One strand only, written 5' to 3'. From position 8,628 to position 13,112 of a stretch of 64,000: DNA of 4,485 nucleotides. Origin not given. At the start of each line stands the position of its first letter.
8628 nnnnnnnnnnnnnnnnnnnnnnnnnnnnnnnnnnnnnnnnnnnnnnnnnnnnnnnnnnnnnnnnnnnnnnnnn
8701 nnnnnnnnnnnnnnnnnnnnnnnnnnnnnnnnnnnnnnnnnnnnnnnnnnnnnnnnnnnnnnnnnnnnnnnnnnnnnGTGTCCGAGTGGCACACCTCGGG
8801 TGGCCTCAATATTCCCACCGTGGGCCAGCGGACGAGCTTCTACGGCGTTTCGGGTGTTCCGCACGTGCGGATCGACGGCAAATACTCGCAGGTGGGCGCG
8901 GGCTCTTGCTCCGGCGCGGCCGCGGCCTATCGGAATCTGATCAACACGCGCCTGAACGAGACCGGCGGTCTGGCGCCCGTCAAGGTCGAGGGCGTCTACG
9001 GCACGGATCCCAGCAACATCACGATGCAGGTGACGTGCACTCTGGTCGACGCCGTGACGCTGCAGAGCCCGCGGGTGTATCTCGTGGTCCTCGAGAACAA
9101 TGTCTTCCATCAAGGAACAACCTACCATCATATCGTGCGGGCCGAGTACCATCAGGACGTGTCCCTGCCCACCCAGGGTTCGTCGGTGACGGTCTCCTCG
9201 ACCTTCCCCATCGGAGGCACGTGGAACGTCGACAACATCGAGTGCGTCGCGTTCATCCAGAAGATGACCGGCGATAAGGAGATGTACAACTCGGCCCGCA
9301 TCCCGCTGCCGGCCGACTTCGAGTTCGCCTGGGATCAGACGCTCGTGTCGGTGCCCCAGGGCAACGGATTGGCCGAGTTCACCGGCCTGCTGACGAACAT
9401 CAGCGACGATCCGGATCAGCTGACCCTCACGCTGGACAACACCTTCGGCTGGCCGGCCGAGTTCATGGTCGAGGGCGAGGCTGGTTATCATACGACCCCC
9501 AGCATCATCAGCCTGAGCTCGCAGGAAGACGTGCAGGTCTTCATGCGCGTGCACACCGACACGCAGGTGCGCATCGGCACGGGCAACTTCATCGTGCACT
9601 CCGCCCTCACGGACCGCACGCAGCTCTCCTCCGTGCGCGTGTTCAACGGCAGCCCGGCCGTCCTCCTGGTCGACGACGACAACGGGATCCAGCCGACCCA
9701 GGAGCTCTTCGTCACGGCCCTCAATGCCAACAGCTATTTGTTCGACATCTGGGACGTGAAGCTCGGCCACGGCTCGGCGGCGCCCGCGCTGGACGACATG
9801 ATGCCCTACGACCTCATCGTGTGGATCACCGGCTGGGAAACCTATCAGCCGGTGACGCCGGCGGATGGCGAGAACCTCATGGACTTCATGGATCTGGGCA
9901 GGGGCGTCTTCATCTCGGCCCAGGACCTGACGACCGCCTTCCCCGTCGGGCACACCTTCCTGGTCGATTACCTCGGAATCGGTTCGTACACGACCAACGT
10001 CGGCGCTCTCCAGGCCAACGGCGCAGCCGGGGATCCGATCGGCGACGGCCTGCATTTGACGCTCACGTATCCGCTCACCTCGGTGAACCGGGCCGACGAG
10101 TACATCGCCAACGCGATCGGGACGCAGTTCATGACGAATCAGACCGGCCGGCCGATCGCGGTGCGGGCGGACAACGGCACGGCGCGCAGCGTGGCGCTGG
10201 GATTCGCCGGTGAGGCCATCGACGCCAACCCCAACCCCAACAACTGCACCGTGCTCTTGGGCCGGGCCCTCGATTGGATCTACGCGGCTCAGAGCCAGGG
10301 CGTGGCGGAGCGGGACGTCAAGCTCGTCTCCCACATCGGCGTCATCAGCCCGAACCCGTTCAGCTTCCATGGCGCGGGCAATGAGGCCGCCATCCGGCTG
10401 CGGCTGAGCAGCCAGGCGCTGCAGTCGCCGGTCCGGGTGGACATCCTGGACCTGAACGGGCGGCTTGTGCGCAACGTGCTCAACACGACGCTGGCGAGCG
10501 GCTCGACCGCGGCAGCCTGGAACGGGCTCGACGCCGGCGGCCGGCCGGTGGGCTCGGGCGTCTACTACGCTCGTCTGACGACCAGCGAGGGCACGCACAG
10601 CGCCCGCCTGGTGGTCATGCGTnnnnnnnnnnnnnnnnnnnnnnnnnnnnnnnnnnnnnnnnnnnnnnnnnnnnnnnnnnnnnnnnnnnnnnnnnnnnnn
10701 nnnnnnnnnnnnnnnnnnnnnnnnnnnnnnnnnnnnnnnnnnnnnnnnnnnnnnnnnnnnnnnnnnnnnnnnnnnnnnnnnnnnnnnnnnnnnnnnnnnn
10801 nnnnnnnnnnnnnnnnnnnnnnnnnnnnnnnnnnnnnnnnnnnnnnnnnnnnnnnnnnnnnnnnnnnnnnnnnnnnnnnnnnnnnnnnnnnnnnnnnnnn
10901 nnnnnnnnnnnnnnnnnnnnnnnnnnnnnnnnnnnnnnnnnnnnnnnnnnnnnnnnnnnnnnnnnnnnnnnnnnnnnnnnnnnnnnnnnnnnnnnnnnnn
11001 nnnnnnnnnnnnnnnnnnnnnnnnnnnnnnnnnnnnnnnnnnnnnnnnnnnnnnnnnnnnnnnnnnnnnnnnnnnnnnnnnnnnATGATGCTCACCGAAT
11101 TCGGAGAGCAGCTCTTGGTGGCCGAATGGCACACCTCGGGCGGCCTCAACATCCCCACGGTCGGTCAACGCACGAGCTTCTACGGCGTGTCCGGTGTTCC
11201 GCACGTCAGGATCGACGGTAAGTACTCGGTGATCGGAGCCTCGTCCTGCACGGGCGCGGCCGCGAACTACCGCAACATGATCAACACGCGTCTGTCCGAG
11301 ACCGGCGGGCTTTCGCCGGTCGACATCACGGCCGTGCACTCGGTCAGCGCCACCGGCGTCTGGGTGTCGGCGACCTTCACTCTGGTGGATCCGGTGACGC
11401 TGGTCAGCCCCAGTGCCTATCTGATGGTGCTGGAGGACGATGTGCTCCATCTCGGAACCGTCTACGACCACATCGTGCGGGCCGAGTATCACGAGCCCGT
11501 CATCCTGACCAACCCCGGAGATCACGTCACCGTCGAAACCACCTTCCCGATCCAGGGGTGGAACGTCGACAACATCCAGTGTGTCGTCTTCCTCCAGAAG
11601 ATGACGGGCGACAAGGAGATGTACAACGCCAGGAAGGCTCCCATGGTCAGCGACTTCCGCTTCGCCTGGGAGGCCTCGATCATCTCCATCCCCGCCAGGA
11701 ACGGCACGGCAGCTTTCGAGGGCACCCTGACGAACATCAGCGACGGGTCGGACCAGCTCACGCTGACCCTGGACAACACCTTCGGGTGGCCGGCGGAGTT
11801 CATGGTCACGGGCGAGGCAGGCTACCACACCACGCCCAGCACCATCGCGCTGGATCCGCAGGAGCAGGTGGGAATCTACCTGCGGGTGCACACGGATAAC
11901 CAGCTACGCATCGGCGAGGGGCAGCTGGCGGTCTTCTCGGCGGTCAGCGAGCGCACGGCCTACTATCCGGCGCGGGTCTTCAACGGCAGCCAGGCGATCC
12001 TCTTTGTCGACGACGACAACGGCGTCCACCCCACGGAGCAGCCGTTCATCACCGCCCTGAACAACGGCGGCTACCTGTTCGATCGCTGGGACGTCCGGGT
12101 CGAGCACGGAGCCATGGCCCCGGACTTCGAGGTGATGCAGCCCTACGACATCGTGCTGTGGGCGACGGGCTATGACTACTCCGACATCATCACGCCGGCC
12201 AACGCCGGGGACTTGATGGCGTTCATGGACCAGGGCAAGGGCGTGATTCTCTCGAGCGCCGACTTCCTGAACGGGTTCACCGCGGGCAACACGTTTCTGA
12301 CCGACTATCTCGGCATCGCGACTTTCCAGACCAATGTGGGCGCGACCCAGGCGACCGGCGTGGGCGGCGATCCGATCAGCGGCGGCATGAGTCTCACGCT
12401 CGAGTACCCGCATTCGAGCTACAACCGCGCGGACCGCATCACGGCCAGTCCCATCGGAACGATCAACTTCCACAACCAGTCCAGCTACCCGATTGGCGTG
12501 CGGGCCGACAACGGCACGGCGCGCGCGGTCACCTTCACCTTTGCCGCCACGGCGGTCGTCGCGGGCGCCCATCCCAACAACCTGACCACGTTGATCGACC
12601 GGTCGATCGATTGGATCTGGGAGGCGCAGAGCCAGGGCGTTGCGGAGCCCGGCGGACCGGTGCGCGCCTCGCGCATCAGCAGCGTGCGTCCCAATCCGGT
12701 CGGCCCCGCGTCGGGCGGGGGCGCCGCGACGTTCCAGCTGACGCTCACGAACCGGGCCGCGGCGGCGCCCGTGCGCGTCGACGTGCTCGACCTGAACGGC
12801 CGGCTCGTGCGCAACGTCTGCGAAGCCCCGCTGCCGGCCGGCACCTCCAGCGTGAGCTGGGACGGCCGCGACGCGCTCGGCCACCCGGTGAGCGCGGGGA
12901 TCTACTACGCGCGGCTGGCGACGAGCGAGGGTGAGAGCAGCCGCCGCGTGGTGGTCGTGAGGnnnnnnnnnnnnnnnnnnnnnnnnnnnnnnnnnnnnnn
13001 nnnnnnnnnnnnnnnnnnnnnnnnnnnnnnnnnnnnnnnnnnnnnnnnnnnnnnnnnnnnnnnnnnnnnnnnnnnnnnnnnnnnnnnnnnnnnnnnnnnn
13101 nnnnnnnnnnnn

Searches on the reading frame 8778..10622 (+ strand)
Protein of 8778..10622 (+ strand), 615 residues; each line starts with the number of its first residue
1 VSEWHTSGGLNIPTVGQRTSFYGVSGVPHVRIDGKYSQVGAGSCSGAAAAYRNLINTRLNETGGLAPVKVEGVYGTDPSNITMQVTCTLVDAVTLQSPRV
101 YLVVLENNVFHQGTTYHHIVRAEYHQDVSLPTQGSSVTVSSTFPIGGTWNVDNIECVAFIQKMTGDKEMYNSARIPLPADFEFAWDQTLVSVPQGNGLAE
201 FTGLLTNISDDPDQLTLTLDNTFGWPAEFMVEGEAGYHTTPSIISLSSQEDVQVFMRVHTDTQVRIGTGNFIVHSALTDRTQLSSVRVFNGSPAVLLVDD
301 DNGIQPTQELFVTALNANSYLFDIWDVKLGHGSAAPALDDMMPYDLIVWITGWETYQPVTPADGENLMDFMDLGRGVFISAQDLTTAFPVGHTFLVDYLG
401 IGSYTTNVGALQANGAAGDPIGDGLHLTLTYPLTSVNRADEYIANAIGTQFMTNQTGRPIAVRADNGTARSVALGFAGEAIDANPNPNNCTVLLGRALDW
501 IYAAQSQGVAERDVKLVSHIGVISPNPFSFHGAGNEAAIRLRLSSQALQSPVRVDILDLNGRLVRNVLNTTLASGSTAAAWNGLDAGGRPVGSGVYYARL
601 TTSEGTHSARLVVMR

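Call 98: search_protein_families(library=pfam, proteins=[window:8778-10622:+], max_evalue=0.00001)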
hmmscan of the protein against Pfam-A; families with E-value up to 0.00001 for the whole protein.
window:8778-10622:+ (615 aa): 2 families
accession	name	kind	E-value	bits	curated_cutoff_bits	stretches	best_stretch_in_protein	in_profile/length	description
PF13860.13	FlgD_ig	-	8.7e-08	32.5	27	1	533-604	8-77/79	FlgD Ig-like domain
PF11551.14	Omp28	-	5e-07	30.1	34.9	1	21-176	7-166/171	Outer membrane protein Omp28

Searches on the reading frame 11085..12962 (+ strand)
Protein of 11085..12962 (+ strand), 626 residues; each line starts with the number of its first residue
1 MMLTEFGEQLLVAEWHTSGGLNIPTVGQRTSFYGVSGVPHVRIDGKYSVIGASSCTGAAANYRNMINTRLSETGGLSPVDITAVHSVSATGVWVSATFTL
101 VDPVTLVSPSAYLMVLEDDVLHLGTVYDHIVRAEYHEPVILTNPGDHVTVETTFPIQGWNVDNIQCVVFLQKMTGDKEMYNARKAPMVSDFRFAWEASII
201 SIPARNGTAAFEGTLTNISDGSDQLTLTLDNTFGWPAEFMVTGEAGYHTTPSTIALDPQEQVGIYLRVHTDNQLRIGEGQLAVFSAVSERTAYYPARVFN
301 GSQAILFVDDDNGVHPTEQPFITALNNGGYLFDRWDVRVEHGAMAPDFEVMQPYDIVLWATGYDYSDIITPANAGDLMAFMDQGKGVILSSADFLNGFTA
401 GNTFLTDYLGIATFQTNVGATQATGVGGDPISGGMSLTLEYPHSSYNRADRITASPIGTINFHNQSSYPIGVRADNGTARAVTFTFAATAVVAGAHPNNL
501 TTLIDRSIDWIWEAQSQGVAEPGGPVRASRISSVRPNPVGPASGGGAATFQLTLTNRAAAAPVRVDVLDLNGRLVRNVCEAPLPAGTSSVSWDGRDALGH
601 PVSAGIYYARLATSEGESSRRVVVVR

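Call 98: search_protein_families(library=pfam, proteins=[window:11085-12962:+], max_evalue=0.00001)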
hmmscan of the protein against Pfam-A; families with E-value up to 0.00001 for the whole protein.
window:11085-12962:+ (626 aa): 1 family
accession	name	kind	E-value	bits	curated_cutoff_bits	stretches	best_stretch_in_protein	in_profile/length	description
PF13860.13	FlgD_ig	-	3.6e-11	43.3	27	1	545-615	7-77/79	FlgD Ig-like domain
